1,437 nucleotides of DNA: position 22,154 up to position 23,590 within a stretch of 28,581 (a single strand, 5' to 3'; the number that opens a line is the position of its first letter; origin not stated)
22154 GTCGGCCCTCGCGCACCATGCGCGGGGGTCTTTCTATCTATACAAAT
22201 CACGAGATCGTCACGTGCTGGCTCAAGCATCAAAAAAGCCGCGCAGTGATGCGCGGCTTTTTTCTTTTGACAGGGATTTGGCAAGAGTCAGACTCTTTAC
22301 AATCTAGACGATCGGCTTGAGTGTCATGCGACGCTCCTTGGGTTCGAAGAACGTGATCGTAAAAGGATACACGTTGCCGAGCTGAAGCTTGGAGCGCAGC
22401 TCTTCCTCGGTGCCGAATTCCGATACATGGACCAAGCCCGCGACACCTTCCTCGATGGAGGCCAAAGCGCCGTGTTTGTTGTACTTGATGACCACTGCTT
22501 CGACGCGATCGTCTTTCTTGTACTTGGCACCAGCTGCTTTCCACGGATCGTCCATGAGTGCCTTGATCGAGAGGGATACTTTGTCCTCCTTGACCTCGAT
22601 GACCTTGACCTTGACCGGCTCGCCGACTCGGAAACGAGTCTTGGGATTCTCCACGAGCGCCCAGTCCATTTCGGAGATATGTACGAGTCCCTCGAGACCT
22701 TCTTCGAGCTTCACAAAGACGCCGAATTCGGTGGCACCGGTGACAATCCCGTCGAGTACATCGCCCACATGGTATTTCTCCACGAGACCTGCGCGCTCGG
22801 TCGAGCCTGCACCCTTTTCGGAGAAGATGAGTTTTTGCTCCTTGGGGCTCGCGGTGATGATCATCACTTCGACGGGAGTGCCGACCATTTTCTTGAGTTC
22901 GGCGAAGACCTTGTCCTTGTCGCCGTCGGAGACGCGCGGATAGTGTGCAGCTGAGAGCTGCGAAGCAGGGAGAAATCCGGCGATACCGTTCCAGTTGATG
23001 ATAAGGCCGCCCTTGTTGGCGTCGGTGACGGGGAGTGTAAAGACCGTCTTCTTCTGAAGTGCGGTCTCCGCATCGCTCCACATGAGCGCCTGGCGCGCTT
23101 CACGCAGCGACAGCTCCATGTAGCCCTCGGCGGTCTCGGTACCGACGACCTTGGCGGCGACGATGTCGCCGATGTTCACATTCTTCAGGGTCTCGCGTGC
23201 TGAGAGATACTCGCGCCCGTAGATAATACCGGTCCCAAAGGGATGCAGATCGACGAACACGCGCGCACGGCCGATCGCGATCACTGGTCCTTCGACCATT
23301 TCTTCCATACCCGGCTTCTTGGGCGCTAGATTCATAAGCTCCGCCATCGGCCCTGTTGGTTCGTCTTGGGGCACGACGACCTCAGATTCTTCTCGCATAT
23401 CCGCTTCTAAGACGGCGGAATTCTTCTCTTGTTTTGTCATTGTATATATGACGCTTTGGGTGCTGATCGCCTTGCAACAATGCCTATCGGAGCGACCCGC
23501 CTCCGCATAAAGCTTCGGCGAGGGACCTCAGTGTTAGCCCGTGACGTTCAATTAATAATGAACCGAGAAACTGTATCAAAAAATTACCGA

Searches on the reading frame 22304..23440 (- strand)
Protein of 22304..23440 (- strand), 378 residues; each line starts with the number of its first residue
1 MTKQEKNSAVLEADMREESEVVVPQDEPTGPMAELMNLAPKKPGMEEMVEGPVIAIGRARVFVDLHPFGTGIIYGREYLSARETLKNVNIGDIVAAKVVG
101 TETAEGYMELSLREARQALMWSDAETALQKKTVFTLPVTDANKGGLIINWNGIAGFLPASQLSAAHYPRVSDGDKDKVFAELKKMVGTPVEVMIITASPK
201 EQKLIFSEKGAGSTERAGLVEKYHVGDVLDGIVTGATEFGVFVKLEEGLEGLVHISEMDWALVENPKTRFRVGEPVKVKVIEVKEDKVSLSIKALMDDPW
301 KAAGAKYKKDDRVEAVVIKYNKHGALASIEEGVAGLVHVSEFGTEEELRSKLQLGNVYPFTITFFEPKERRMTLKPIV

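Call 10: find_related_loci(query=window:22304-23440:-, collection=genome_contigs, flank=4000)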
Query window:22304-23440:- (378 aa) in genome_contigs; peptide patterns used: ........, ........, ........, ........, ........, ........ (x = any residue, [..] = any of these).
599 stretches matched a pattern (row limit reached: there are more); 561 encode a relative of the query (tblastn E <= 1e-3); the best 80 are kept; 80 distinct loci.
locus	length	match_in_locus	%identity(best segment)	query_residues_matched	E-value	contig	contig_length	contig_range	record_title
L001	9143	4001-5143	85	1-378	0e+0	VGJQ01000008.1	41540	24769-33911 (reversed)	MAG: Candidatus Kaiserbacteria bacterium isolate M_DeepCast_65m_m1_095 M_DeepCast_65m_m1_095_Ga0194120_10001558, whole g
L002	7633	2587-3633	83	30-378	0e+0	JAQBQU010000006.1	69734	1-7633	MAG: Candidatus Kaiserbacteria bacterium isolate RYN_381 scaffold_3352910, whole genome shotgun sequence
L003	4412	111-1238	77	1-376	0e+0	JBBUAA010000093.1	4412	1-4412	MAG: Patescibacteria group bacterium isolate H52-bin072_1 H52_bin072_1_000000000093, whole genome shotgun sequence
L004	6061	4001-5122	79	2-378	0e+0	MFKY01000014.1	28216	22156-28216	MAG: Candidatus Kaiserbacteria bacterium RIFCSPHIGHO2_01_FULL_55_37 rifcsphigho2_01_scaffold_16058, whole genome shotgun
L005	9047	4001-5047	83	30-378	0e+0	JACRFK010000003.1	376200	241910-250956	MAG: Candidatus Kaiserbacteria bacterium isolate NC_groundwater_1723_Pr3_B-0.1um_55_32 SR-2_scaffold_141_1109351, whole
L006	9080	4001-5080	81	14-376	0e+0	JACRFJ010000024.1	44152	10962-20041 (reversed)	MAG: Candidatus Kaiserbacteria bacterium isolate NC_groundwater_1722_Pr3_B-0.1um_52_27 SR-2_scaffold_141_1263986, whole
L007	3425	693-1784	79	15-378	0e+0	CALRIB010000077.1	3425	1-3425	MAG: Candidatus Nomurabacteria bacterium isolate MaH-09apr19-211 genome assembly, contig: MaH-09apr19-C64218, whole geno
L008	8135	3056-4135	81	17-376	0e+0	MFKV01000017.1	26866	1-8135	MAG: Candidatus Kaiserbacteria bacterium RIFCSPHIGHO2_01_FULL_54_36 rifcsphigho2_01_scaffold_3202, whole genome shotgun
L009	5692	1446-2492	83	30-378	0e+0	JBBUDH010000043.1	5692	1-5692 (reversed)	MAG: Patescibacteria group bacterium isolate H43-bin093_1 H43_bin093_1_000000000043, whole genome shotgun sequence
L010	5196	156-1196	83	30-376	0e+0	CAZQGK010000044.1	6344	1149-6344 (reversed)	MAG TPA_asm: uncultured Candidatus Saccharibacteria bacterium isolate ERP113451_co1_332 genome assembly, contig: NODE_16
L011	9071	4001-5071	81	17-376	0e+0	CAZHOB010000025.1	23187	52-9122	MAG TPA_asm: uncultured Candidatus Saccharibacteria bacterium isolate SRP193066_co2_91 genome assembly, contig: NODE_115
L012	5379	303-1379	79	17-378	0e+0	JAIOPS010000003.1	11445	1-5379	MAG: Candidatus Kaiserbacteria bacterium isolate LakeFargette_0920_ALND_MAG_55_14 LacPavin_0920_ALND_scaffold_133495, wh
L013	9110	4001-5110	77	4-377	0e+0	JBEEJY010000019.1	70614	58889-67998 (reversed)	MAG: Candidatus Parcubacteria bacterium isolate cobbmillcreek_2019_sw_WHONDRS-S19S_0090_B_bin.4 scaffold_1132633, whole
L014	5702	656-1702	82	30-378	0e+0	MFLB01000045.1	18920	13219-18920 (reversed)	MAG: Candidatus Kaiserbacteria bacterium RIFCSPHIGHO2_01_FULL_58_22 rifcsphigho2_01_scaffold_7706, whole genome shotgun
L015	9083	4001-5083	82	17-378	0e+0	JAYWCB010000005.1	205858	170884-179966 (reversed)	MAG: Candidatus Paceibacterota bacterium isolate GL94_DN_metabat_15 GL94_DN_metabat_15_4, whole genome shotgun sequence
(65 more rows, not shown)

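Call 25: find_related_loci(query=window:22304-23440:-, collection=metagenome_contigs, flank=3000)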
Query window:22304-23440:- (378 aa) in metagenome_contigs; peptide patterns used: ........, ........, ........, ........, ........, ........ (x = any residue, [..] = any of these).
600 stretches matched a pattern (row limit reached: there are more); 541 encode a relative of the query (tblastn E <= 1e-3); the best 80 are kept; 80 distinct loci.
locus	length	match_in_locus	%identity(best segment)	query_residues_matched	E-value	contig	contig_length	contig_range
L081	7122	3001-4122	90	1-378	0e+0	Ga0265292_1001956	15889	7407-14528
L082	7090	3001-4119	86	1-378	0e+0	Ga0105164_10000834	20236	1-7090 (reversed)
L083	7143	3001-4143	85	1-378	0e+0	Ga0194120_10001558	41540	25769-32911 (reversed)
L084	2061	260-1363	81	1-377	0e+0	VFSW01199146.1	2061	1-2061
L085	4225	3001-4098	80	14-377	0e+0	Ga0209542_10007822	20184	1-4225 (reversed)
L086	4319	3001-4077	80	14-376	0e+0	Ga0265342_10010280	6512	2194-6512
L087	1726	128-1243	79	7-376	0e+0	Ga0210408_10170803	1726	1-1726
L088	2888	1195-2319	79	11-378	0e+0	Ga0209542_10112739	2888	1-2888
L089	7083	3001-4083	80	17-378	0e+0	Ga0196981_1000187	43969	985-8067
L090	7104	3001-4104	79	17-377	0e+0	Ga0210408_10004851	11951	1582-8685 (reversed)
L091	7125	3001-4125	78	7-377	0e+0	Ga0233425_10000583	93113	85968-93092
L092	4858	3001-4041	82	30-376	0e+0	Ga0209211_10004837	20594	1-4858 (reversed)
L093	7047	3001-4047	84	30-378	0e+0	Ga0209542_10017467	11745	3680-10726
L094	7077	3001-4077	82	17-376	0e+0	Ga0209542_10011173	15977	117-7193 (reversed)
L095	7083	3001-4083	81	17-377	0e+0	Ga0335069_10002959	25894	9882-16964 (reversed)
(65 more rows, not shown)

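Call 87: search_protein_families(library=pfam, proteins=[window:22304-23440:-], max_evalue=0.1)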
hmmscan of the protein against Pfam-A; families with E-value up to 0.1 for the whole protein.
window:22304-23440:- (378 aa): 8 families
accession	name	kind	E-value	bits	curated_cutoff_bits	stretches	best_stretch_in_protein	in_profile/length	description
PF00575.29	S1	-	3.5e-40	136.7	22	4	223-293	2-74/74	S1 RNA binding domain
PF23459.1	S1_RRP5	-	4e-12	47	27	2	226-288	4-68/72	RRP5 S1 domain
PF21543.3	CvfB_2nd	-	6.1e-06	26.5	27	0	270-293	51-75/76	Virulence regulatory factor CvfB, second domain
PF17092.11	PCB_OB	-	0.00096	20.3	27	0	218-269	24-86/111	Penicillin-binding protein OB-like domain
PF24685.1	OB_RRP5_4th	-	0.004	17.6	31.5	0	249-284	37-72/92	RRP5 OB-fold domain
PF13509.12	S1_2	-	0.0048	17.4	21.8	0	226-259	2-35/61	S1 domain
PF02599.21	CsrA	-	0.0092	16.4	27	1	270-294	12-36/53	Global regulator protein family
PF21710.3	Spt6_S1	-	0.011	16.4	27.5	0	224-291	15-83/91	Spt6, S1/OB domain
